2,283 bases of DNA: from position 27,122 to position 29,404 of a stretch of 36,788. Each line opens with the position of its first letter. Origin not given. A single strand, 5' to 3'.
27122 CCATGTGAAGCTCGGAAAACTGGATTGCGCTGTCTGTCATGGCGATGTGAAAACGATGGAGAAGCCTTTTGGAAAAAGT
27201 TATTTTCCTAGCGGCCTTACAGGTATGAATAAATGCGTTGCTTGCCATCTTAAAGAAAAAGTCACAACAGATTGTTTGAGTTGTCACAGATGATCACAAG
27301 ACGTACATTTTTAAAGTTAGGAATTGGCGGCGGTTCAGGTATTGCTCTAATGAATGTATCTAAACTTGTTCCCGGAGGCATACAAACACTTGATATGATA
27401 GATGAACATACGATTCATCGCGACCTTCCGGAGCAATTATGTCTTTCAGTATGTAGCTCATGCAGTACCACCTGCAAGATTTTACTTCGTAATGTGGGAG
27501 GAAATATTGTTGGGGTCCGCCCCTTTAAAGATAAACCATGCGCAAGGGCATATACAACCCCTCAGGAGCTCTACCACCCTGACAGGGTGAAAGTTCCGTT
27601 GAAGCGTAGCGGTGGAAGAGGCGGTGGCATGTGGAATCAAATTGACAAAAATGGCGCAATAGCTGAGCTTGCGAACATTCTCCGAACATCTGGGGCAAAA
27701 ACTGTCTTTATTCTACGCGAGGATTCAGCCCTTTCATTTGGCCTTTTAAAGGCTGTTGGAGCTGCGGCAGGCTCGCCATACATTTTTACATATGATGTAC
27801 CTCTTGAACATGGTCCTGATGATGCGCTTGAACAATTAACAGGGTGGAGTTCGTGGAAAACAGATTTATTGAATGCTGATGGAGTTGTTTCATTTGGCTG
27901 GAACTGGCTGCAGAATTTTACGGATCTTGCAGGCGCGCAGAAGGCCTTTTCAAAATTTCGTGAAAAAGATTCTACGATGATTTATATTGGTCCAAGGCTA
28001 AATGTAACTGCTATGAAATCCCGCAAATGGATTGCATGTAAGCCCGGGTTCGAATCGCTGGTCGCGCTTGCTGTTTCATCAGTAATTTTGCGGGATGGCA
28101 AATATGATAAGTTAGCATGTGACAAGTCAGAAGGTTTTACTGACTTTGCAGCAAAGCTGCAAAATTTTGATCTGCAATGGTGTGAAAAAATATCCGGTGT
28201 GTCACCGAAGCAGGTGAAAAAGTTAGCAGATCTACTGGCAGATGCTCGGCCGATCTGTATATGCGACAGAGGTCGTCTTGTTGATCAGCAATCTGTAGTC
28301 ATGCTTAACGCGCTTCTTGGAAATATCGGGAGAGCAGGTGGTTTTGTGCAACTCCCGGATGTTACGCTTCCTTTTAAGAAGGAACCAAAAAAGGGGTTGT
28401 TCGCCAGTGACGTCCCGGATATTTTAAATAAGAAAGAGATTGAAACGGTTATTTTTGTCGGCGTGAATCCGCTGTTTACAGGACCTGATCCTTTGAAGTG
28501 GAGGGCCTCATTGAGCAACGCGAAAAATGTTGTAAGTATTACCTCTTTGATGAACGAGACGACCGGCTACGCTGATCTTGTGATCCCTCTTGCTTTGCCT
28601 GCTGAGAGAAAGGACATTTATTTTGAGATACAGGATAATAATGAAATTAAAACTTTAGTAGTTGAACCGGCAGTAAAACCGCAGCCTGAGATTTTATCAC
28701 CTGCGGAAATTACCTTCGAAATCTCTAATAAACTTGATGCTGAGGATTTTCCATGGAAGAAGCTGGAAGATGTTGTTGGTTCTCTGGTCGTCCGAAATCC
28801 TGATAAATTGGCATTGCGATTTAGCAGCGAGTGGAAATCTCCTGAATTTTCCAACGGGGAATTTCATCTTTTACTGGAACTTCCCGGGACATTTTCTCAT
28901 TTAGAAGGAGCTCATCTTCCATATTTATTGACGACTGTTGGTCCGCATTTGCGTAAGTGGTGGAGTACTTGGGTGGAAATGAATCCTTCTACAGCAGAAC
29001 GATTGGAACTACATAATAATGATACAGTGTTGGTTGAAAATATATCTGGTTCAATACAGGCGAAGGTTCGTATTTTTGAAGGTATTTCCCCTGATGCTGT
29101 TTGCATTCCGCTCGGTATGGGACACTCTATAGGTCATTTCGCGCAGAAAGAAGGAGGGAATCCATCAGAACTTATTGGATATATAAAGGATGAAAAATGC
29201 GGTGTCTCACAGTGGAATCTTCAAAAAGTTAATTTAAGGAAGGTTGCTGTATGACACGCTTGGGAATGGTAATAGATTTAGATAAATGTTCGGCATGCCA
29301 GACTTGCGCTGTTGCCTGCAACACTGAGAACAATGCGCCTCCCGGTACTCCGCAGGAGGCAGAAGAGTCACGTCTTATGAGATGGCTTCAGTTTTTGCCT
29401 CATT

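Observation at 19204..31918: Candidate Fe(II)/metal-oxidation or electron-uptake pathway: Cyc2-like porin-cytochrome, cupredoxins, cytochromes c and a Qrc/ACIII-like quinone module under sigma-54 control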

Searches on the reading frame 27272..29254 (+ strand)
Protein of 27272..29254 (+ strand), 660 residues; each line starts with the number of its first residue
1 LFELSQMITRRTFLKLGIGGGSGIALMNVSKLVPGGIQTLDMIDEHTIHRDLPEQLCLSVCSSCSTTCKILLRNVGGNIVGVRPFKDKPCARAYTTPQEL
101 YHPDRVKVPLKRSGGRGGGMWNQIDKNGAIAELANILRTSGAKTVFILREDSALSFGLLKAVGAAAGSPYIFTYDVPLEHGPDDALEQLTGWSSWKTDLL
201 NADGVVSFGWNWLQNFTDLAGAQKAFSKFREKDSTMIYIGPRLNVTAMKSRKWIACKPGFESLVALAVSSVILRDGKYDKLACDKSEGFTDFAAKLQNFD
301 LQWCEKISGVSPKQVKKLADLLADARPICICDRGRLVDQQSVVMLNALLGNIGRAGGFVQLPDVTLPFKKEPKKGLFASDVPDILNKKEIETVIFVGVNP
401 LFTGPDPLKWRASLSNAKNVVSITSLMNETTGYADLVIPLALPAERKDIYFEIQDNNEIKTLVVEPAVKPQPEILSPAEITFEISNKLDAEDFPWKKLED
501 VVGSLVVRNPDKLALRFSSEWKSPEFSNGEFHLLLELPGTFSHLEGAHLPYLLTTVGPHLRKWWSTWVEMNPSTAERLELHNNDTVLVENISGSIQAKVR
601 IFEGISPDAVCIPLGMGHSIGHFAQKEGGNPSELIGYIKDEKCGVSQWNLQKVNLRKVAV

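Call 4: search_protein_families(library=pfam, proteins=[window:27272-29254:+], max_evalue=0.01)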
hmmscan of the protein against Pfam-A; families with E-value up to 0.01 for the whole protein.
window:27272-29254:+ (660 aa): 3 families
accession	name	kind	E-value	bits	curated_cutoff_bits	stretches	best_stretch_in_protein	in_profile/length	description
PF00384.28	Molybdopterin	-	3.4e-14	53.1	24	1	105-485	1-351/353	Molybdopterin oxidoreductase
PF01568.27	Molydop_binding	-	3.6e-11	43.5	26.8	1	566-636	30-94/110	Molydopterin dinucleotide binding domain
PF04879.21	Molybdop_Fe4S4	-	0.00012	22.4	22.7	1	59-90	6-37/55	Molybdopterin oxidoreductase Fe4S4 domain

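Call 5: search_protein_families(library=ncbifam, proteins=[window:27272-29254:+], max_evalue=0.01)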
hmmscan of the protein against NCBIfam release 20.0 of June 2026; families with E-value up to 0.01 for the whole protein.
window:27272-29254:+ (660 aa): 24 families
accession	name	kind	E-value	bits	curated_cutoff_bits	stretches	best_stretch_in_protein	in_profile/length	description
NF041783.2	mnquin_red_QrcB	equivalog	1.2e-67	228.6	440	2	59-502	55-516/695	menaquinone reductase molybdopterin-binding-like subunit QrcB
NF012032.0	PRK15488.1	equivalog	2.2e-59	201.2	694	2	7-359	2-362/759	thiosulfate reductase PhsA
TIGR01591.1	Fdh-alpha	equivalog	1.2e-31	109.6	666.25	4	197-357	151-316/672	formate dehydrogenase subunit alpha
TIGR02166.1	dmsA_ynfE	subfamily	2.1e-25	88.9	777.7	2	9-284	2-296/794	DMSO/selenate family reductase complex A subunit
NF047855.1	AssmNtatRedNasC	equivalog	4.1e-21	74.9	1100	2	226-340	202-316/708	assimilatory nitrate reductase catalytic subunit NasC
NF041714.1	arsenate_red_ArrA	equivalog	1.9e-20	72.7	1600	2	56-287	50-297/848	arsenate respiratory reductase molybdopterin-containing subunit ArrA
TIGR03479.1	DMSO_red_II_alp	subfamily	5e-20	71.2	984.75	1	90-280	105-300/913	molybdopterin-dependent oxidoreductase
TIGR00509.1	bisC_fam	subfamily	2e-18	66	1017.55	1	195-357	161-342/772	molybdopterin guanine dinucleotide-containing S/N-oxide reductase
NF041885.1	selenate_YnfE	exception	1.5e-14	52.8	1675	1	86-139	89-142/805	selenate/tellurate reductase subunit YnfE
NF041884.1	selenate_YnfF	exception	7.3e-14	50.6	1650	1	88-285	88-297/798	selenate/tellurate reductase subunit YnfF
NF011567.1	PRK14991.1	equivalog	2.1e-13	49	1750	2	87-134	138-185/1022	tetrathionate reductase subunit TtrA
NF011566.1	PRK14990.1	exception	2.1e-11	42.6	1600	1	88-134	102-148/814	dimethylsulfoxide reductase subunit A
NF011682.0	PRK15102.1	equivalog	2.4e-09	35.8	909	2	226-359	250-397/829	trimethylamine-N-oxide reductase TorA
NF041323.1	Nitr_red_NasA_Halo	equivalog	1.2e-08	34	1000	1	230-325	179-273/673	assimilatory nitrate reductase NasA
TIGR02164.1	torA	equivalog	3.3e-08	32.1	1465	2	223-359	243-393/824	trimethylamine-N-oxide reductase TorA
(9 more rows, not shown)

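Call 29: search_solved_structures(query=window:27272-29254:+, max_evalue=0.001, show_alignments=3)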
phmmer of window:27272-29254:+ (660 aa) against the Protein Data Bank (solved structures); distinct sequences matched with E-value up to 0.001: 16.
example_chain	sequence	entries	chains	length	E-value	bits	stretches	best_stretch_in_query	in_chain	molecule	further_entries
2vpw_A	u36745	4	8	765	7.3e-22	80.7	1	58-359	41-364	THIOSULFATE REDUCTASE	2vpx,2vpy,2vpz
6cz7_A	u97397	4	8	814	1.1e-19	73.6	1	59-288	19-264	ArrA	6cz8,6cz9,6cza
9t1s_L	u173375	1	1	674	3e-16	62.2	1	197-356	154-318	formate dehydrogenase (coenzyme F420)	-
7bkb_D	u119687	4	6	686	3.7e-14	55.3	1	59-356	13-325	Formate dehydrogenase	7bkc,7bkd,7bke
7qv7_S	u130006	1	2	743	1.4e-12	50.1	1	53-357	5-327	Hydrogen dependent carbon dioxide reductase subunit FdhF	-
7vw6_A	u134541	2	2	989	1.3e-09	40.2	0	371-490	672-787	Formate dehydrogenase | Tungsten-containing formate dehydrogenase alpha subunit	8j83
7e5z_A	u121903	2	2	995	1.3e-09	40.2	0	371-490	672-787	Formate dehydrogenase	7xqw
4ydd_A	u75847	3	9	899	1.1e-08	37.2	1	85-282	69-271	DMSO reductase family type II enzyme, molybdopterin subunit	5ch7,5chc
5e7o_A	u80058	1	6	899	1.5e-08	36.8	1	85-282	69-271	DMSO reductase family type II enzyme, molybdopterin subunit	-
2e7z_A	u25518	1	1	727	8.1e-08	34.3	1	89-330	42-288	Acetylene hydratase Ahy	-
1aa6_A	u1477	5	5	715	3e-07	32.5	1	157-331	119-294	FORMATE DEHYDROGENASE H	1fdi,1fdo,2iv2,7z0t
9vap_A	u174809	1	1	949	9e-07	30.9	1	9-358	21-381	Formate dehydrogenase molybdopterin-binding subunit FdhA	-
7l5i_A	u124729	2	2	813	1.7e-06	30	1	182-358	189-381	Trimethylamine-N-oxide reductase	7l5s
9h4t_A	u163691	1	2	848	5.5e-05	25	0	251-357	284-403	Trimethylamine-N-oxide reductase 1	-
8rqz_C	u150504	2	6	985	0.00038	22.2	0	191-331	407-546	Probable oxidoreductase YjgC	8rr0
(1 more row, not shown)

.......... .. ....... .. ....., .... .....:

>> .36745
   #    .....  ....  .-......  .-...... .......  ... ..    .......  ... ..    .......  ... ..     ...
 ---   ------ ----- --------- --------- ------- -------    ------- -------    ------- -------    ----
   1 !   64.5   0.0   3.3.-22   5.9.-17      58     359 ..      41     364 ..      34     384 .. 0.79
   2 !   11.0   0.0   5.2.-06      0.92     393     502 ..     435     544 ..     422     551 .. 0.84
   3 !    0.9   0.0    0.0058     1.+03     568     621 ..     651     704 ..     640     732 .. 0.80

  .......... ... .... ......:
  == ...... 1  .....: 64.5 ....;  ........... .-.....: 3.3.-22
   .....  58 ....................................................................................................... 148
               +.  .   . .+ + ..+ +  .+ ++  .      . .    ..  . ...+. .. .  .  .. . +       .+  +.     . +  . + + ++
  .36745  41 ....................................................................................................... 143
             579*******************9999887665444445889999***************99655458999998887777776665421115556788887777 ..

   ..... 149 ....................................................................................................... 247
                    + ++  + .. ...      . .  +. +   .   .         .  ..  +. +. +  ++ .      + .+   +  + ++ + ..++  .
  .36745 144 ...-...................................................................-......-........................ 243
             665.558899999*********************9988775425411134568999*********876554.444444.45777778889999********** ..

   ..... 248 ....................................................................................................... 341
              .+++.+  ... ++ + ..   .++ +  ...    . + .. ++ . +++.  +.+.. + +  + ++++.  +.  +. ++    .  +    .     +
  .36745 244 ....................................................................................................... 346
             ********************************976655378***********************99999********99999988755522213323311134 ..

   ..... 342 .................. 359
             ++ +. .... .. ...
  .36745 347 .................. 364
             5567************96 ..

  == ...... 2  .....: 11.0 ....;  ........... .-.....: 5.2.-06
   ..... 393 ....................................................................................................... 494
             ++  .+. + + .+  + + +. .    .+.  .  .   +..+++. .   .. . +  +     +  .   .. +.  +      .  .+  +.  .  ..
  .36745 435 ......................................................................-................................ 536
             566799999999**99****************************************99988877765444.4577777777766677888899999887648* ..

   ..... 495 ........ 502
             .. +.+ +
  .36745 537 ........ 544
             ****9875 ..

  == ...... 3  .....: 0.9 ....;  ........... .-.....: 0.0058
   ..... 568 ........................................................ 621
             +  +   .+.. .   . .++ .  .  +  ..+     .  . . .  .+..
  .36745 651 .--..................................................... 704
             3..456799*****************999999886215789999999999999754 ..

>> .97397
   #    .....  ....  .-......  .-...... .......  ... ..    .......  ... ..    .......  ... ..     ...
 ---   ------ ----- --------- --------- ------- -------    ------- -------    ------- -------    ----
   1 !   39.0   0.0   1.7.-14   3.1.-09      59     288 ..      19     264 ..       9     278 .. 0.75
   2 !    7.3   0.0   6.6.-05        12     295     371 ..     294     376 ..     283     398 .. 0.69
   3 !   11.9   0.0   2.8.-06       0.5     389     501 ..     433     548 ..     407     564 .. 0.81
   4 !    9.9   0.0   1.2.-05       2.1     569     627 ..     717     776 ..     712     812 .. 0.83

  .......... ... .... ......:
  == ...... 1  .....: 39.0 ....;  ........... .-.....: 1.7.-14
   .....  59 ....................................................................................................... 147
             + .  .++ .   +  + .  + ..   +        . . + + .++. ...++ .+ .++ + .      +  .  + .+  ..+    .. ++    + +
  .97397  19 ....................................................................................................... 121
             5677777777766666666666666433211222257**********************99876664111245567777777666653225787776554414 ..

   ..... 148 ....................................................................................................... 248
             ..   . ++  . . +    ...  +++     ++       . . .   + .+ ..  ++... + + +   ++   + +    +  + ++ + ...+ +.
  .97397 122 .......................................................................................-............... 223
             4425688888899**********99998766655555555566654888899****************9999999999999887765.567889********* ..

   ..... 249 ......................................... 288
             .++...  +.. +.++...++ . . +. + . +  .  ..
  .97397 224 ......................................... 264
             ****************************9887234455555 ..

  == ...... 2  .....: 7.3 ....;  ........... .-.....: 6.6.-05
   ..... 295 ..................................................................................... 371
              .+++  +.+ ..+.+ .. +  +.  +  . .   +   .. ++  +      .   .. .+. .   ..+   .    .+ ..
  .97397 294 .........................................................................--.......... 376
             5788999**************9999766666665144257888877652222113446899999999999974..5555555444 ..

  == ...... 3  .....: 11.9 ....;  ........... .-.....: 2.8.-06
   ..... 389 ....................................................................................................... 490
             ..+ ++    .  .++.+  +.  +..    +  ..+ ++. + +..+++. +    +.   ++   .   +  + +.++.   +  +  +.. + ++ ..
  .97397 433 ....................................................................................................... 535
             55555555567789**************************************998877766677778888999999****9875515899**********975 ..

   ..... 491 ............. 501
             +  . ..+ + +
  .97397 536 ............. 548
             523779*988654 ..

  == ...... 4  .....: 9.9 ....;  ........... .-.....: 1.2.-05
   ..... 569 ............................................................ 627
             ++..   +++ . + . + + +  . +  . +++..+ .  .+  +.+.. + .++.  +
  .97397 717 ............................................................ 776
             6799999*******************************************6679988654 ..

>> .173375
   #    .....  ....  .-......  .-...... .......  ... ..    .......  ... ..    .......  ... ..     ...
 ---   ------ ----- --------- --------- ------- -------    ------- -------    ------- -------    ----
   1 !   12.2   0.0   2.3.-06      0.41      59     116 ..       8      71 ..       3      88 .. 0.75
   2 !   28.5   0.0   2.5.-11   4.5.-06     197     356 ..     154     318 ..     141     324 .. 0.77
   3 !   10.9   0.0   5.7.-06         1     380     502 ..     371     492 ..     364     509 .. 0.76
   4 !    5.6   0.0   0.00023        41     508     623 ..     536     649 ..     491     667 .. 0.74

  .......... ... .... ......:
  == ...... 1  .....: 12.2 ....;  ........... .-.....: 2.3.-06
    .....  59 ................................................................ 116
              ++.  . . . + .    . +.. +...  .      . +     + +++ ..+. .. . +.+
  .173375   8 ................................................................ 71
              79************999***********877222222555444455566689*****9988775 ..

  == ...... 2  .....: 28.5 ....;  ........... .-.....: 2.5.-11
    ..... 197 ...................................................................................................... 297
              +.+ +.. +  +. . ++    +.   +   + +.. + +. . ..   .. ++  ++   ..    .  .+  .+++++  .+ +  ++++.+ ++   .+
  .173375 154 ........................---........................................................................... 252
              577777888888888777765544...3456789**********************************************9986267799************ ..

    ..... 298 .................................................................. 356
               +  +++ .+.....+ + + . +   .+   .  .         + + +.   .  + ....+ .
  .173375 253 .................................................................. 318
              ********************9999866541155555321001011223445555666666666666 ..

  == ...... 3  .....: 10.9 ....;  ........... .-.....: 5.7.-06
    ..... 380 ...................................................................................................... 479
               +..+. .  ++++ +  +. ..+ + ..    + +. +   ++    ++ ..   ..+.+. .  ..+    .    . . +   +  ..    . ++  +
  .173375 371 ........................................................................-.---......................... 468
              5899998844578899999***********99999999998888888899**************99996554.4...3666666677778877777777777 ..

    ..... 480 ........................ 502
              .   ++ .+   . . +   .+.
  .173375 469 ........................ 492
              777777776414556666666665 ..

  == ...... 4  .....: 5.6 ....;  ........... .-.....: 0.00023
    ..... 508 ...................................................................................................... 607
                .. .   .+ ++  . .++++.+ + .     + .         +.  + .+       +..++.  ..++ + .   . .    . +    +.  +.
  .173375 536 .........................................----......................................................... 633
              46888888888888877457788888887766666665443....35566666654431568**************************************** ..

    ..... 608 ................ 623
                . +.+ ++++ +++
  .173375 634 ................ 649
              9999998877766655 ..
